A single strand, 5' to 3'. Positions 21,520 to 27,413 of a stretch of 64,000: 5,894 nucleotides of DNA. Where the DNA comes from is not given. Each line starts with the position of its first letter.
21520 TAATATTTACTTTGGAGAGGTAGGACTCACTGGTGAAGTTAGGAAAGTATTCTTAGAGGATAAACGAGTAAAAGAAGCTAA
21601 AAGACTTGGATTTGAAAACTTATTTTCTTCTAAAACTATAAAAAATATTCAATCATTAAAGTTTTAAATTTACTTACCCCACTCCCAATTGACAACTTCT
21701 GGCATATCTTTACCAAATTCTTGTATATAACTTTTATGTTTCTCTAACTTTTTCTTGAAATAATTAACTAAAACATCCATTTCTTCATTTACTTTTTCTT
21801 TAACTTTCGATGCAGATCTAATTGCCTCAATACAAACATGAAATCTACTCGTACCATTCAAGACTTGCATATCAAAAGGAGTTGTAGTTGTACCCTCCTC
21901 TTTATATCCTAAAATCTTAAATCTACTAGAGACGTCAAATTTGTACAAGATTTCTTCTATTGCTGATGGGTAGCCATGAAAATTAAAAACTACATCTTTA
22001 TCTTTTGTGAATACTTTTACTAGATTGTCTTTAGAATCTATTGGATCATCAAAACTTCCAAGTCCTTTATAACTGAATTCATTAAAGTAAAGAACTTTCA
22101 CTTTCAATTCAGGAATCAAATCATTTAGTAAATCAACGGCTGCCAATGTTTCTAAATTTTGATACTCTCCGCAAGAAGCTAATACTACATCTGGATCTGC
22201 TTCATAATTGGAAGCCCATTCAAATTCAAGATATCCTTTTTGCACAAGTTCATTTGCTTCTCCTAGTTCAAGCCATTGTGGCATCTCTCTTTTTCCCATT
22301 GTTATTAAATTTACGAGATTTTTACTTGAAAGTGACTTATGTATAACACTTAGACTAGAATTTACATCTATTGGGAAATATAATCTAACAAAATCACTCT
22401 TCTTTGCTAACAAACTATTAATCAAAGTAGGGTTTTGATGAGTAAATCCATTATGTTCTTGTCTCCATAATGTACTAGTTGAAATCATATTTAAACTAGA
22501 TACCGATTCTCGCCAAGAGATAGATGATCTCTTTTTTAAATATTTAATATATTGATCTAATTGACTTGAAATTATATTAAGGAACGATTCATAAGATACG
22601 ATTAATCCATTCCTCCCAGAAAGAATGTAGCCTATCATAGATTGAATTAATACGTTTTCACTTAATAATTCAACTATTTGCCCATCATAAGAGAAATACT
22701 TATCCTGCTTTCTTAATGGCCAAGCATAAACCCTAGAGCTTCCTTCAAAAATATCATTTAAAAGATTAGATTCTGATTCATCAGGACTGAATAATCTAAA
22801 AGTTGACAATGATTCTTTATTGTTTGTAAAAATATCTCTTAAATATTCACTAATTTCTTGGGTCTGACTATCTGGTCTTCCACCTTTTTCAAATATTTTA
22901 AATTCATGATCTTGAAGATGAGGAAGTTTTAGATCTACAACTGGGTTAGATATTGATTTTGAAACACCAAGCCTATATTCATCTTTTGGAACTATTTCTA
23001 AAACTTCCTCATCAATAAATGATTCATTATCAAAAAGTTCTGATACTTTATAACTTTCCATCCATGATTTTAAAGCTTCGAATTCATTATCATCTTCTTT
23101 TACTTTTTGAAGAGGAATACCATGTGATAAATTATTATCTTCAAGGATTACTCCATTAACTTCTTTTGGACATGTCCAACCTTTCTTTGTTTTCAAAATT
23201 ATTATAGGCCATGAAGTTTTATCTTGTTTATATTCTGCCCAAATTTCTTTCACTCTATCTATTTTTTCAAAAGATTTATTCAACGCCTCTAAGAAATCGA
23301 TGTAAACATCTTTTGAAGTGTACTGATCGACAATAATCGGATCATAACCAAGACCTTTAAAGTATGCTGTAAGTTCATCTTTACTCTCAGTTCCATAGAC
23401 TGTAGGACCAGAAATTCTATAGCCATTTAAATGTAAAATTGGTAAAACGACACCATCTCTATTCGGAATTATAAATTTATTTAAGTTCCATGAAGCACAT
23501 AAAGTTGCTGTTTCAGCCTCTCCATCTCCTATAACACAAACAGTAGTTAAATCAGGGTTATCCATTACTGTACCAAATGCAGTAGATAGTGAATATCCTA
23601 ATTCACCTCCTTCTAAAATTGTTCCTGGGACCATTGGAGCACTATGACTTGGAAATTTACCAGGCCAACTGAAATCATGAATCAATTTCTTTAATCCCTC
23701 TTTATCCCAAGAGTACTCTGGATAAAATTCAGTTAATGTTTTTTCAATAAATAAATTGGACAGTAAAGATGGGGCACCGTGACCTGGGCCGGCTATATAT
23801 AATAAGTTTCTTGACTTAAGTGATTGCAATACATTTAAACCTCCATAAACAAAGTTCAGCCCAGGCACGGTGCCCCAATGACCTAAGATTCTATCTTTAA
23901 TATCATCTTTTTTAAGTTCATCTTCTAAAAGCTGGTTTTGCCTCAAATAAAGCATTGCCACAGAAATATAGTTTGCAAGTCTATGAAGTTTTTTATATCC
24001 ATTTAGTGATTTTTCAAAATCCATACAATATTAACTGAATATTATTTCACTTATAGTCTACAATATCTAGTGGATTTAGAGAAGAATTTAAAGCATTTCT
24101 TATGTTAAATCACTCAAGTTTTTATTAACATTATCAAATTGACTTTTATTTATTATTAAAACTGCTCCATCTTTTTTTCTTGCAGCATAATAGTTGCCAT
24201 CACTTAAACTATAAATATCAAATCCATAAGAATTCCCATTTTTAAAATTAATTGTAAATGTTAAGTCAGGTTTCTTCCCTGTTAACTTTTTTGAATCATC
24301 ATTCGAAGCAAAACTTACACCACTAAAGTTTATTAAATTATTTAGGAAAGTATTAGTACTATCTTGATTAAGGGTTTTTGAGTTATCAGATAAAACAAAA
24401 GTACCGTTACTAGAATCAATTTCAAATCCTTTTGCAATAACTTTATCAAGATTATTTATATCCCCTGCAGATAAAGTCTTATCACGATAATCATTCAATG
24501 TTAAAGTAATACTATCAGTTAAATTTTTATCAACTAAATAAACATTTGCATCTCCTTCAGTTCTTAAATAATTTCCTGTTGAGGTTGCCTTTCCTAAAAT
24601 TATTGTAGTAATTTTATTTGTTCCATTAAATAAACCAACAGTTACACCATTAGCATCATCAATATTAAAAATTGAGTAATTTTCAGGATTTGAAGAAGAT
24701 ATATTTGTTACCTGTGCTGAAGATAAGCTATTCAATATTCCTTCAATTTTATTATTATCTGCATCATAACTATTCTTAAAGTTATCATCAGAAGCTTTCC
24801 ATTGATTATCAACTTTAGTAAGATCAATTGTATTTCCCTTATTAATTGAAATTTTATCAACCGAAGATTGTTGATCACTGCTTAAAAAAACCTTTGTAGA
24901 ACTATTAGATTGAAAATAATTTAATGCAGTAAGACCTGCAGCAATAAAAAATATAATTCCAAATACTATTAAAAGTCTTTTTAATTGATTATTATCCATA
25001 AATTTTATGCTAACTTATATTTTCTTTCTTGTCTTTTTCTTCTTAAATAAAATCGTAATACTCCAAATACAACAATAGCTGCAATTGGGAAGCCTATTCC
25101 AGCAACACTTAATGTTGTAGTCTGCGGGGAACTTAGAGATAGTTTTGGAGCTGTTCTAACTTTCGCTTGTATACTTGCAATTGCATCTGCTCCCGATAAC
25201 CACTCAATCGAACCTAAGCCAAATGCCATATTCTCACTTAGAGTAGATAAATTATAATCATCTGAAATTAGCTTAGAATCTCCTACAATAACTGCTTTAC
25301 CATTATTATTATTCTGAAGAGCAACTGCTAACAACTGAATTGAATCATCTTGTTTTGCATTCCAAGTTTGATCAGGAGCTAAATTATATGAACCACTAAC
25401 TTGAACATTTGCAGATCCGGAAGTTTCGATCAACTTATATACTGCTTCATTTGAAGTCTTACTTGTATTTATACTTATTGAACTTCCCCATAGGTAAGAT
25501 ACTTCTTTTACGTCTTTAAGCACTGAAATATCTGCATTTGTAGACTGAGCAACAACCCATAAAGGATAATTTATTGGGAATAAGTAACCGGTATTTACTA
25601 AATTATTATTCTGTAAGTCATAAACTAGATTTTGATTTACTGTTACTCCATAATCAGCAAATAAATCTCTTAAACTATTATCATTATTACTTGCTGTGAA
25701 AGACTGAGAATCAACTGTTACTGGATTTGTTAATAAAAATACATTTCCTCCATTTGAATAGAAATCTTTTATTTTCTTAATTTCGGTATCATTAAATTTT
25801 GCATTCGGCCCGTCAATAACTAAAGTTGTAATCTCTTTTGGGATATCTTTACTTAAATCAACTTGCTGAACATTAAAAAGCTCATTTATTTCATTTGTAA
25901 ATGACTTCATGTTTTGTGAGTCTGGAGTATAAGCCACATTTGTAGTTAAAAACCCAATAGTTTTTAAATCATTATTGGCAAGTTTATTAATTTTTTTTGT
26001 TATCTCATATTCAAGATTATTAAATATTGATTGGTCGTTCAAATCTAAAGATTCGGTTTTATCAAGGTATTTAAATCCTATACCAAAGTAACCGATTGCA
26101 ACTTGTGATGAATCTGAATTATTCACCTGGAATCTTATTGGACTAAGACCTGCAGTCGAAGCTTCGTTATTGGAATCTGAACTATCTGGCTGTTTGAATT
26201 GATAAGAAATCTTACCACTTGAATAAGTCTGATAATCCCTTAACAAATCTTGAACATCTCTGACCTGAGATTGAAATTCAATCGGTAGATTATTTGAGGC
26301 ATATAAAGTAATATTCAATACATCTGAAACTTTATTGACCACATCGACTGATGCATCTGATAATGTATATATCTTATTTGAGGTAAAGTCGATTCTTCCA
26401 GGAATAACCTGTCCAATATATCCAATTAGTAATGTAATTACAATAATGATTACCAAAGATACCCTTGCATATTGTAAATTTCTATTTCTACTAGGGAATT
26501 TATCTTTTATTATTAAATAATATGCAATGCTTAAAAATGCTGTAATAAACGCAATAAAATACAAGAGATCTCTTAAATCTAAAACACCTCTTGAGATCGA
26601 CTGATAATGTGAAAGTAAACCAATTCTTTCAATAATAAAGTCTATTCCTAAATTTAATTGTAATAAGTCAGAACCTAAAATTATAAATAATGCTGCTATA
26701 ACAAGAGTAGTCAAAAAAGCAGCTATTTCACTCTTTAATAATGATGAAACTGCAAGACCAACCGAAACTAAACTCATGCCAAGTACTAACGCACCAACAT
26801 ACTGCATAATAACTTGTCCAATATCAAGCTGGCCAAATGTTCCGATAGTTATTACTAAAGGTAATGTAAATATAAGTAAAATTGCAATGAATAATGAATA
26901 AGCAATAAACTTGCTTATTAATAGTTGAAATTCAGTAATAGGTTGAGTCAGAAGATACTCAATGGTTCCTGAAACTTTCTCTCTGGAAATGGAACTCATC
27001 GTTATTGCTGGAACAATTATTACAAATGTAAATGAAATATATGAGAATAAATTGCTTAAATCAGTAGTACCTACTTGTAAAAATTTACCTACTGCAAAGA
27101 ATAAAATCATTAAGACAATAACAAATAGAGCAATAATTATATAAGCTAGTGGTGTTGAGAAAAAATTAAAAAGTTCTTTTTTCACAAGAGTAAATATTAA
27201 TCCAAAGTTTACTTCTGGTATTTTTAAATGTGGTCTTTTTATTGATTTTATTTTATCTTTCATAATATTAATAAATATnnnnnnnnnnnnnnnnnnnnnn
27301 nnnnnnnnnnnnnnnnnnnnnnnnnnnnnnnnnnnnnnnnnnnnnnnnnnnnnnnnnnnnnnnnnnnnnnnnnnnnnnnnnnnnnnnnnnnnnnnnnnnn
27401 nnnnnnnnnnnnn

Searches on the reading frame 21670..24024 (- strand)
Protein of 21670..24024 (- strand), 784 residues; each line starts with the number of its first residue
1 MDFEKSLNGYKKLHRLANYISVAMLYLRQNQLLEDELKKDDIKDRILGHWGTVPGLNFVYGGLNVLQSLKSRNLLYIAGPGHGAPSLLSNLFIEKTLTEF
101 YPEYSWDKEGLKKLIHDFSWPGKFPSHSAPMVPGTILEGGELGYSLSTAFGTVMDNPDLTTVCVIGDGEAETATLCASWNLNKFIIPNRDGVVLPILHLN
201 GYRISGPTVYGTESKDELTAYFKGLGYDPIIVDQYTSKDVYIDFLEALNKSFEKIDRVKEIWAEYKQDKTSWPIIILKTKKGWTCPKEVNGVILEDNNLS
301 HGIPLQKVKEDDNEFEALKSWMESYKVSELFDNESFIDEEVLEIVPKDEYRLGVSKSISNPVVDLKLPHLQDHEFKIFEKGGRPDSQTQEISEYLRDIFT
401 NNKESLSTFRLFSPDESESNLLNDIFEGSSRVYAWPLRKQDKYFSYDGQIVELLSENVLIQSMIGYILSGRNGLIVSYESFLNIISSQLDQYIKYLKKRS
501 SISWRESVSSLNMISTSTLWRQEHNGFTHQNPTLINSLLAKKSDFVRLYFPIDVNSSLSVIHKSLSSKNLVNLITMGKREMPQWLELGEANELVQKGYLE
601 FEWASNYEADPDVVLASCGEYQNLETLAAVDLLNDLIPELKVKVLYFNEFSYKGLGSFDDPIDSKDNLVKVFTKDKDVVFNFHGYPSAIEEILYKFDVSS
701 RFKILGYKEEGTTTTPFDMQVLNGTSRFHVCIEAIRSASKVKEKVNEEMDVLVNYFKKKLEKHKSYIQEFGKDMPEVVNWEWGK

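Call 12: search_protein_families(library=pfam, proteins=[window:21670-24024:-], max_evalue=0.00001)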
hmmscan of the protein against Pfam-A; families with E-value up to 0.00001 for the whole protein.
window:21670-24024:- (784 aa): 3 families
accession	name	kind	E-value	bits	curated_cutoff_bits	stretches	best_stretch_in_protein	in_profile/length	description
PF09364.15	XFP_N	-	6.5e-126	420.4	23.7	1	5-358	5-359/364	XFP N-terminal domain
PF03894.20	XFP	-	1.7e-61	207.5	22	1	390-567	2-177/177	D-xylulose 5-phosphate/D-fructose 6-phosphate phosphoketolase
PF09363.15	XFP_C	-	1.4e-58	198.1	23.4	1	578-782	1-202/202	XFP C-terminal domain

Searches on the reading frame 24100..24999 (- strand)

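Call 12: search_protein_families(library=pfam, proteins=[window:24100-24999:-], max_evalue=0.00001)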
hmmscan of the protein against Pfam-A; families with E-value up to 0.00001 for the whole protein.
window:24100-24999:- (299 aa): 1 family
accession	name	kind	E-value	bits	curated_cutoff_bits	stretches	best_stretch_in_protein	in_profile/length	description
PF14238.11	DUF4340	-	1e-21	78.4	25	1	76-238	7-177/183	Domain of unknown function (DUF4340)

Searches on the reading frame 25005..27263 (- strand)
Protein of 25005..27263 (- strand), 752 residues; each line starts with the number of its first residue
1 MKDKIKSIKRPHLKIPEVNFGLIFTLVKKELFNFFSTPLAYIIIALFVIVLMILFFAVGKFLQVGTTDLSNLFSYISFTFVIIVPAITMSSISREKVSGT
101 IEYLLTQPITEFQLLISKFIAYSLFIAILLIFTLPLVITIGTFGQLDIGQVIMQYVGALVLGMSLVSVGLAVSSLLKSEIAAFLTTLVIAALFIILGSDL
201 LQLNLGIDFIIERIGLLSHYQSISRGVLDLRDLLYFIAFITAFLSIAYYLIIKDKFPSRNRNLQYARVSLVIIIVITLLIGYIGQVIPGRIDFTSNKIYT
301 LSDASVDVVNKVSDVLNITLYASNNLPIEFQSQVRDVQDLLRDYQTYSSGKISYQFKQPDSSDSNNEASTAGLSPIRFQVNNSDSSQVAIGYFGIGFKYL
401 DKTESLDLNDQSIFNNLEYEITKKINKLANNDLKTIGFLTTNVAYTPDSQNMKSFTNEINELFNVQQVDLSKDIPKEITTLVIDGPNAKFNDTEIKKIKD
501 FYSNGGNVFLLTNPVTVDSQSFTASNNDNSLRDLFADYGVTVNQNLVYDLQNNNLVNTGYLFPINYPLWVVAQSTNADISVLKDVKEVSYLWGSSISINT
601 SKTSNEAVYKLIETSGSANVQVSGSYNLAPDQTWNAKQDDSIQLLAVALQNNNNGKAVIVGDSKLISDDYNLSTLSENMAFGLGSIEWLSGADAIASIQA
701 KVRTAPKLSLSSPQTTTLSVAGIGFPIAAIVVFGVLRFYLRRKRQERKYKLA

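Call 13: search_protein_families(library=pfam, proteins=[window:25005-27263:-], max_evalue=0.00001)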
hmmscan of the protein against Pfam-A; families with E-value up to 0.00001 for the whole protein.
window:25005-27263:- (752 aa): 7 families
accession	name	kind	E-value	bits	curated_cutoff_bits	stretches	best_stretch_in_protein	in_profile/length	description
PF09822.16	ABC_transp_aux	-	3.8e-33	115.4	34.7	1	434-670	2-263/288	ABC-type uncharacterized transport system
PF23357.1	DUF7088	-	3.9e-22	78.9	27.8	1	296-395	2-102/105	Domain of unknown function (DUF7088)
PF12679.13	ABC2_membrane_2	-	1e-11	45.1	27.2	1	64-280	42-273/283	ABC-2 family transporter protein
PF12730.13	ABC2_membrane_4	-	1.9e-08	35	27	1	42-190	14-176/179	ABC-2 family transporter protein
PF23355.1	IFT52_GIFT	-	6.3e-07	29.2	27.2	0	449-547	15-108/246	IFT52 GIFT domain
PF12698.13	ABC2_membrane_3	-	3e-06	27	31.6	1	72-197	164-288/347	ABC-2 family transporter protein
PF03345.20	OST48_N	-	7.6e-06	25.8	36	0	494-676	67-228/246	OST48, N-terminal domain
